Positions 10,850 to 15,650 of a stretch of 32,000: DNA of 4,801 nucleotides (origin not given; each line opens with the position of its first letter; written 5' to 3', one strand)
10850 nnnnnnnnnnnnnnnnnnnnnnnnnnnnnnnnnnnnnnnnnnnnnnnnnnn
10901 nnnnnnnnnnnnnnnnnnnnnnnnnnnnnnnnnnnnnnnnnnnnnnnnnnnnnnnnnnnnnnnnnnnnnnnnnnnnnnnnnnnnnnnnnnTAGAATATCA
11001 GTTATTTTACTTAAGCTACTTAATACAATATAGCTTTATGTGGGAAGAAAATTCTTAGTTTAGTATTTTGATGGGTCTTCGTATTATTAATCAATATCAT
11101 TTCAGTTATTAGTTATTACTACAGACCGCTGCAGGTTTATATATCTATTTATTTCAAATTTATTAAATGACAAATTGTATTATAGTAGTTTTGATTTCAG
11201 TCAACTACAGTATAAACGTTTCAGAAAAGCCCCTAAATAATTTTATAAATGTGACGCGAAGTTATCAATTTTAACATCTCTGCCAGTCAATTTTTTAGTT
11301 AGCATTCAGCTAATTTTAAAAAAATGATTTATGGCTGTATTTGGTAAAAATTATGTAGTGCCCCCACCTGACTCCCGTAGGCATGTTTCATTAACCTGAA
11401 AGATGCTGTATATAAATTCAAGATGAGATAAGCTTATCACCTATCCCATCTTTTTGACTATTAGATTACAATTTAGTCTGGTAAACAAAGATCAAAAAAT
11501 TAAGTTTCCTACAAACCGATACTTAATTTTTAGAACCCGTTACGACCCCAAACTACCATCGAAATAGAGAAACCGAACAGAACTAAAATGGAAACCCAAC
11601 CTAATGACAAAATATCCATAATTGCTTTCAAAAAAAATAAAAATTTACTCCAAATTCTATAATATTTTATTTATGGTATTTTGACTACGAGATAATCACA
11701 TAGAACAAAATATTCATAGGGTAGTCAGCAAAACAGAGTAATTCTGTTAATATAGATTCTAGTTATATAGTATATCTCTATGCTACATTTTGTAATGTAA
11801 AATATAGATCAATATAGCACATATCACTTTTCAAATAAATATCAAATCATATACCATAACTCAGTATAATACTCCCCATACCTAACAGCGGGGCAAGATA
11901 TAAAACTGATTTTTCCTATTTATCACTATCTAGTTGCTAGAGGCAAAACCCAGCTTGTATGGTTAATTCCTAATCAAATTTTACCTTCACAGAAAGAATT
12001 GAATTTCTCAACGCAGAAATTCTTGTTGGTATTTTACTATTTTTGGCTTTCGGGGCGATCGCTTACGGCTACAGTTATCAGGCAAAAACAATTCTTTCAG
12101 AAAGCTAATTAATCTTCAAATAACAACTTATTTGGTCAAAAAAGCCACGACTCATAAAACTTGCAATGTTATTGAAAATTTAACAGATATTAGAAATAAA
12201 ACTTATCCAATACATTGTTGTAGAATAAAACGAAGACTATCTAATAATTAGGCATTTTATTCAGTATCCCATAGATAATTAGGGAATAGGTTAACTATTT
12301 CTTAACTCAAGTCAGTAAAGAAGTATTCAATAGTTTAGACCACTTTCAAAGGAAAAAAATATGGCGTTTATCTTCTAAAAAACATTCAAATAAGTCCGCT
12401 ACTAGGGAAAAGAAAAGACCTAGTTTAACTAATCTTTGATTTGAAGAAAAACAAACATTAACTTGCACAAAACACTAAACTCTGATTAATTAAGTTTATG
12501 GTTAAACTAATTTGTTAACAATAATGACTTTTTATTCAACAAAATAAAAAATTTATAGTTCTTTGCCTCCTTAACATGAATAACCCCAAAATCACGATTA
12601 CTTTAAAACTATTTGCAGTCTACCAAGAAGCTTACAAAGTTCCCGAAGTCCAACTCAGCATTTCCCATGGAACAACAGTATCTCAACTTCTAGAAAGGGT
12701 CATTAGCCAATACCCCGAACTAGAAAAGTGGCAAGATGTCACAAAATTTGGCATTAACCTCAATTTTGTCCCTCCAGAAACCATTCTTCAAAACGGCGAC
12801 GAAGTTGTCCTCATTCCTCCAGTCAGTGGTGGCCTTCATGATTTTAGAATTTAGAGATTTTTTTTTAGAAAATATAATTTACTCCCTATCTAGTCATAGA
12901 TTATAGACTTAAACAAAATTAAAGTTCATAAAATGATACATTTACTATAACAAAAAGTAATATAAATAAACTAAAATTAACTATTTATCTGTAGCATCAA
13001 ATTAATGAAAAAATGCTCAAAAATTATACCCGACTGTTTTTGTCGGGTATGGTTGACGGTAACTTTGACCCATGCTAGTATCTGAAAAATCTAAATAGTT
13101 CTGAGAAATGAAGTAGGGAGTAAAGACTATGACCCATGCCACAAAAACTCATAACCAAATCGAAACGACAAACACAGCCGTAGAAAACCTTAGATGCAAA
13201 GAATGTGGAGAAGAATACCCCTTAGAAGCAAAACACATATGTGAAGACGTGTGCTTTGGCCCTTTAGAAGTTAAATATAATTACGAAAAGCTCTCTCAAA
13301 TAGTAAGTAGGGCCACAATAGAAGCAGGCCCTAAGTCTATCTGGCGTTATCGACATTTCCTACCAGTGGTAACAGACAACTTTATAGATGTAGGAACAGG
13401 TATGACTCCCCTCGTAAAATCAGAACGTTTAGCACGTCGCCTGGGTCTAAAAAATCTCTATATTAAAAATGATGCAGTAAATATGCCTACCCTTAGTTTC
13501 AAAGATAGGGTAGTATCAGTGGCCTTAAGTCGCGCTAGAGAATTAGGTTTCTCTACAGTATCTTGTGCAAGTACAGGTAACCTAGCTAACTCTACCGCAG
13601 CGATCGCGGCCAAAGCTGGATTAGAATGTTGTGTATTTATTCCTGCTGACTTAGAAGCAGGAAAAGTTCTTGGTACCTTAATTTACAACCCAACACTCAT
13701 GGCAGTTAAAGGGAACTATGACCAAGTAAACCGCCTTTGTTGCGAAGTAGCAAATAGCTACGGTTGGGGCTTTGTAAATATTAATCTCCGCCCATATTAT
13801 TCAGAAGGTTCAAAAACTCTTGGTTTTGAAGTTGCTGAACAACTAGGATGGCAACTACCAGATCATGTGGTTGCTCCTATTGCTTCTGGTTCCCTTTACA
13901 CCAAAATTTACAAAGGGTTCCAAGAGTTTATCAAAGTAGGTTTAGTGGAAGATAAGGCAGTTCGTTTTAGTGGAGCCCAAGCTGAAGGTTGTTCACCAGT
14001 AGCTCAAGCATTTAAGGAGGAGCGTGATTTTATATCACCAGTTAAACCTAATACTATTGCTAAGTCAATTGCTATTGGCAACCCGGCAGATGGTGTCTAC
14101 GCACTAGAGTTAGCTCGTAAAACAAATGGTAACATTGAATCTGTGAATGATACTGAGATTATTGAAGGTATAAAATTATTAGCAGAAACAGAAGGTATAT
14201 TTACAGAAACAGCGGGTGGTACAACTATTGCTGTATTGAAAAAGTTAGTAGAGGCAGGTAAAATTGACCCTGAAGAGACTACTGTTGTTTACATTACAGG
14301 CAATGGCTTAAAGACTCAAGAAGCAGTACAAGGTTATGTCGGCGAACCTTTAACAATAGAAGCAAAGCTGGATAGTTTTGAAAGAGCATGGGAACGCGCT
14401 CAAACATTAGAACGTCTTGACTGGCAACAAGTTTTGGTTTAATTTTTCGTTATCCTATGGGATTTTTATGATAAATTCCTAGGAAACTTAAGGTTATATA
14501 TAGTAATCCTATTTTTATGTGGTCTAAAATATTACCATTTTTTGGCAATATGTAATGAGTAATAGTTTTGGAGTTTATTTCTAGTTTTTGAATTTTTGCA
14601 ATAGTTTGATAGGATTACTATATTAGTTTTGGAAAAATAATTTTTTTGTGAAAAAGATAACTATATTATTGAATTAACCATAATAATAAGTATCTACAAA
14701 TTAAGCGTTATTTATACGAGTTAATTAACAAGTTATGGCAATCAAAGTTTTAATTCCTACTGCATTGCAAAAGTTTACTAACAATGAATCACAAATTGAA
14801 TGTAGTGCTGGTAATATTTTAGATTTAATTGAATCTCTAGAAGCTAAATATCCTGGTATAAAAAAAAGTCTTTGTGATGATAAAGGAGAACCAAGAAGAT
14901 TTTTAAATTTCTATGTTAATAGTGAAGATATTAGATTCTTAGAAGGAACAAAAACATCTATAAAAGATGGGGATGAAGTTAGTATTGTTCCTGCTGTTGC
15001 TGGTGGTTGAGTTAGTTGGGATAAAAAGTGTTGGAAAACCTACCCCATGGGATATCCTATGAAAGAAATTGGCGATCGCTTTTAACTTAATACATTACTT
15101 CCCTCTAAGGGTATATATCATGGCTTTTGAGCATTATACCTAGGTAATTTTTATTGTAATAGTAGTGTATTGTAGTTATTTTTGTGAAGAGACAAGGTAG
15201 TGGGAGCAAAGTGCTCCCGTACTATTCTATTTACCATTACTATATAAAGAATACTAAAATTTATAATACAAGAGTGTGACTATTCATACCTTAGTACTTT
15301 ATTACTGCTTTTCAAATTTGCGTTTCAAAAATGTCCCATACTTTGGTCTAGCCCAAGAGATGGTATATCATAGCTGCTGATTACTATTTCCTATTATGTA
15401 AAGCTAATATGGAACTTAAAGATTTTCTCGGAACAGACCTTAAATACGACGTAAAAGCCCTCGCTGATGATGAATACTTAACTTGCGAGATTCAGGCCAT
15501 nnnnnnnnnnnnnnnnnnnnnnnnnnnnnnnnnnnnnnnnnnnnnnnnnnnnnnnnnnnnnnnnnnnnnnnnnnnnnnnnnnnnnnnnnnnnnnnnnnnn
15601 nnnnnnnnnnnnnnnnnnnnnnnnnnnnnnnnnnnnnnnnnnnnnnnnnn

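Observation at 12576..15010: ThrC-like PLP enzyme flanked by two ubiquitin-fold sulfur-carrier genes: candidate protein-thiocarboxylate amino-acid pathway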

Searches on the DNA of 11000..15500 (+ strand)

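Call 22: search_rna_families(source=window, start=11000, end=15500, threshold=evalue, max_evalue=10)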
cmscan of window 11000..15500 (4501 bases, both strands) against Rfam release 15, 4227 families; matches with E-value up to 10: 2.
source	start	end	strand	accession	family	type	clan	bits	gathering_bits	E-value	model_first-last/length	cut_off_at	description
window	13633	13707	+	RF00538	snoCD11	Gene; snRNA; snoRNA; CD-box;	-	20.7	60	2.4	1-75/75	no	Small nucleolar RNA CD11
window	14940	15000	+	RF04343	Plastid-psbA-2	Cis-reg;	CL00153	19.6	55.8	3.9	1-60/60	no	Plastid-psbA-2 3UTR RNA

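Call 40: search_rna_families(sources=[L089, L090], threshold=gathering)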
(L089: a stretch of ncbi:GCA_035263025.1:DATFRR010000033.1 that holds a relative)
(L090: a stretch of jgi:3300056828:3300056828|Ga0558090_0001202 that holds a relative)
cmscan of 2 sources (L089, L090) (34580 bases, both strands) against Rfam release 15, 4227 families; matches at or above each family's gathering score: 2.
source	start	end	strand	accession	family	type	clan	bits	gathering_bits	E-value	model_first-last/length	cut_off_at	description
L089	7878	7990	+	RF00162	SAM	Cis-reg; riboswitch;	CL00012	77.2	44.4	1.1e-16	1-108/108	no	SAM riboswitch aptamer (S box leader)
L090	7784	7888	+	RF00162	SAM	Cis-reg; riboswitch;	CL00012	71.5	44.4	5.3e-15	1-108/108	no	SAM riboswitch aptamer (S box leader)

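Call 67: search_rna_families(sources=[L093, L094, L095], threshold=gathering)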
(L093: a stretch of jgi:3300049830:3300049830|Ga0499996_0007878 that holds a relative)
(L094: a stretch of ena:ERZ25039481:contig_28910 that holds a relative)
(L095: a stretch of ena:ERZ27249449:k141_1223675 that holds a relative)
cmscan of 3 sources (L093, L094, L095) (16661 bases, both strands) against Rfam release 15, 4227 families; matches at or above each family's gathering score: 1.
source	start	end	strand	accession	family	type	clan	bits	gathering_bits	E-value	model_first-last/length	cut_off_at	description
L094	3749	3863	+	RF00162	SAM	Cis-reg; riboswitch;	CL00012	64.3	44.4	3.1e-13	1-108/108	no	SAM riboswitch aptamer (S box leader)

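Call 69: search_rna_families(sources=[L014, L020, L041, L058, L063, L064], threshold=gathering)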
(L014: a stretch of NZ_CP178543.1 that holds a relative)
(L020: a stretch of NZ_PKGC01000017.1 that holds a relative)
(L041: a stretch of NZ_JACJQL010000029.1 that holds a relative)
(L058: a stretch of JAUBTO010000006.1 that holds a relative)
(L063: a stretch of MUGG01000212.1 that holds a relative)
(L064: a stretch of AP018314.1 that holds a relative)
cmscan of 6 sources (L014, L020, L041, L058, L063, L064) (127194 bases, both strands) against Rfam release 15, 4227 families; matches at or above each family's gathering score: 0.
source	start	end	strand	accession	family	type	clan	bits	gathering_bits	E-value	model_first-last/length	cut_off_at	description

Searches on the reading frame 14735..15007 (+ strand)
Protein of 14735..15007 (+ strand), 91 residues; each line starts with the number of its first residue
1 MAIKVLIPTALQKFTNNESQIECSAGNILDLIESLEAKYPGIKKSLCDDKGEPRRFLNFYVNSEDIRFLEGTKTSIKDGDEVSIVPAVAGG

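Call 5: search_protein_families(library=pfam, proteins=[window:14735-15007:+], max_evalue=0.01)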
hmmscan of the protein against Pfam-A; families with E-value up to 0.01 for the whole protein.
window:14735-15007:+ (91 aa): 1 family
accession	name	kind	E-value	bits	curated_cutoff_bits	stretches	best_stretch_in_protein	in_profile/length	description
PF02597.26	ThiS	-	1.6e-17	64.2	22.5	1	5-91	1-76/76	ThiS family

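Call 6: search_protein_families(library=ncbifam, proteins=[window:14735-15007:+], max_evalue=0.01)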
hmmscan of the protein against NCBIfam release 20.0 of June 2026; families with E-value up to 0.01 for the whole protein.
window:14735-15007:+ (91 aa): 4 families
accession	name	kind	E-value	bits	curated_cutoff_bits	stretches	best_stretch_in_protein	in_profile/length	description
TIGR01687.1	moaD_arch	subfamily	2.6e-14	53.5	49.5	1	10-91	8-88/88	MoaD family protein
NF041918.1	SAMP1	equivalog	9.7e-13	48.5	60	1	20-91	19-91/91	ubiquitin-like small modifier protein 1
NF053661.1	Urm1_like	equivalog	0.00015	21.9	70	1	17-91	13-79/79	Urm1-like protein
TIGR01683.1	thiS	equivalog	0.00043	20.6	37.45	0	72-91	45-64/64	sulfur carrier protein ThiS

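Call 18: find_homologous_proteins(query=window:14735-15007:+, max_evalue=0.001)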
Query window:14735-15007:+ (91 aa): 3075 proteins with E <= 0.001 among 3077 candidates; the best 120 are listed.
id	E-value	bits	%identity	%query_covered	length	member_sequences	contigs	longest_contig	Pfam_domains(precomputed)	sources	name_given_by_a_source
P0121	8.1e-52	191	100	100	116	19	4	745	PF02597.27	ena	-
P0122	5.0e-47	175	93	100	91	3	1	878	PF02597.27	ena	-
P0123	5.1e-46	172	88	100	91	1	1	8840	PF02597.27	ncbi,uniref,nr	ncbi:thiamine biosynthesis protein ThiS [Hydrocoleum sp. CS-953]|uniref:MoaD/ThiS family protein n=1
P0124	1.9e-45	170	87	100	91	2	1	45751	PF02597.27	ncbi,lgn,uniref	ncbi:MoaD/ThiS family protein [Dapis sp. BLCC M172]|uniref:MoaD/ThiS family protein n=1 Tax=Dapis sp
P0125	1.4e-43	164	85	100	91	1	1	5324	PF02597.27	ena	-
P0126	3.8e-43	163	81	100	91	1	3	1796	PF02597.27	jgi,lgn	jgi:MoaD family protein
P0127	4.6e-43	163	81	100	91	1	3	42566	PF02597.27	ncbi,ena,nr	ncbi:MAG: MoaD/ThiS family protein [Microcoleaceae cyanobacterium MO_207.B10]|nr:MoaD/ThiS family pr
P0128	6.2e-43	162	80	100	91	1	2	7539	PF02597.27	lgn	-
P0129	3.9e-42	160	82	100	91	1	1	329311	PF02597.27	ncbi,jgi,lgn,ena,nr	ncbi:MAG: MoaD/ThiS family protein [Oscillatoriaceae cyanobacterium Prado104]|jgi:MoaD family protei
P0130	3.9e-42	160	79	100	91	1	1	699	PF02597.27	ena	-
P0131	3.9e-42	160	81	100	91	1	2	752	PF02597.27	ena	-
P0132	5.4e-42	159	80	100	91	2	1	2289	PF02597.27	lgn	-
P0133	1.2e-41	158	78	100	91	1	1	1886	PF02597.27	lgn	-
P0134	1.2e-41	158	79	100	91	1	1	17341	PF02597.27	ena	-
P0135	1.4e-41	158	80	100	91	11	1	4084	PF02597.27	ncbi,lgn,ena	-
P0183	1.5e-38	148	76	100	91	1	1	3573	PF02597.27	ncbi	ncbi:MAG: MoaD/ThiS family protein [Microcystis panniformis]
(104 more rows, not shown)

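Call 34: search_solved_structures(query=window:14735-15007:+, max_evalue=1, show_alignments=2)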
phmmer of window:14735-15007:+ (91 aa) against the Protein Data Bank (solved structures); distinct sequences matched with E-value up to 1: 11.
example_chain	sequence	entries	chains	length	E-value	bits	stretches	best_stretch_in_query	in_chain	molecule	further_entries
4n6e_B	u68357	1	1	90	3.1e-20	75.3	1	1-91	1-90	ThiS/MoaD family protein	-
3dwg_C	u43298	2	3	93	9.3e-19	70.6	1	2-91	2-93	9.5 kDa culture filtrate antigen cfp10A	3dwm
2l52_A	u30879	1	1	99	3.2e-09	40.1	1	19-91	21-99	METHANOSARCINA ACETIVORANS SAMP1 HOMOLOG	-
2m19_A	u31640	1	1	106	4e-09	39.9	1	27-91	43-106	Molybdopterin converting factor subunit 1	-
1v8c_A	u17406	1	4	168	1.8e-07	34.6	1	16-91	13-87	MoaD related protein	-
2g1e_A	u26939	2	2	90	0.0002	24.8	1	11-91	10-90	hypothetical protein Ta0895 | Putative uncharacterized protein Ta0895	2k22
1vjk_A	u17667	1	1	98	0.015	18.8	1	17-91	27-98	molybdopterin converting factor, subunit 1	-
3rpf_C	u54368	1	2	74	0.12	16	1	63-91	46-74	Molybdopterin converting factor, subunit 1 (MoaD)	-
3po0_A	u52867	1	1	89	0.24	15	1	27-91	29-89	Small archaeal modifier protein 1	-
4hro_A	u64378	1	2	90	0.24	15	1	27-91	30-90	Small archaeal modifier protein 1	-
2l83_A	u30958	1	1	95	0.29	14.7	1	27-91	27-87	Small archaeal modifier protein 1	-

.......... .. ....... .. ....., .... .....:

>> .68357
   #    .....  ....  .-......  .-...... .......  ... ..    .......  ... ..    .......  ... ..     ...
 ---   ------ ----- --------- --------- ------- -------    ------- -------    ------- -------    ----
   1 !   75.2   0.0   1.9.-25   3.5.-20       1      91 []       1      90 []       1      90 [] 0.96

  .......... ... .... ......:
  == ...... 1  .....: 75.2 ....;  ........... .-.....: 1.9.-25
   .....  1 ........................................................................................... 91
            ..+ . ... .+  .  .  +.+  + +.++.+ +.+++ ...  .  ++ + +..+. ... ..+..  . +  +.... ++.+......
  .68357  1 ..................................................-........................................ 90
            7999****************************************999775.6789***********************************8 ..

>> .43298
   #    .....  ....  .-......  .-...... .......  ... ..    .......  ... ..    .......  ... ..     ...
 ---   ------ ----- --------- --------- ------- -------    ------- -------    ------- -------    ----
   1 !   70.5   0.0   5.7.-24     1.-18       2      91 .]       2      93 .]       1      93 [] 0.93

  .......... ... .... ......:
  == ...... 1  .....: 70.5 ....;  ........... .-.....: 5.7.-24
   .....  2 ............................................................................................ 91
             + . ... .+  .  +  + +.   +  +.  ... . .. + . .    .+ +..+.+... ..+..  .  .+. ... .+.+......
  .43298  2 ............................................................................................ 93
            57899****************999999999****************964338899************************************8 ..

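Call 56: find_encoding_contigs(protein=P0183, flank=5000, max_places=2)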
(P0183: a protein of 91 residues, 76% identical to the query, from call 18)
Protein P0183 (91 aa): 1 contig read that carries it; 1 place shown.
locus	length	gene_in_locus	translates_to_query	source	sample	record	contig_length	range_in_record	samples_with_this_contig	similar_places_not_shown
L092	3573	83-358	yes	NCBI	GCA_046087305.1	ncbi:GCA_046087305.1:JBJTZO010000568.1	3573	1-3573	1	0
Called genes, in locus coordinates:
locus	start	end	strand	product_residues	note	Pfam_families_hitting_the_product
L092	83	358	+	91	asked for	PF02597:ThiS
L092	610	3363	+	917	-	PF20464:MmeI_N, PF20465:MmeI_hel, PF20473:MmeI_Mtase, PF07669:Eco57I (weak), PF20466:MmeI_TRD, PF20467:MmeI_C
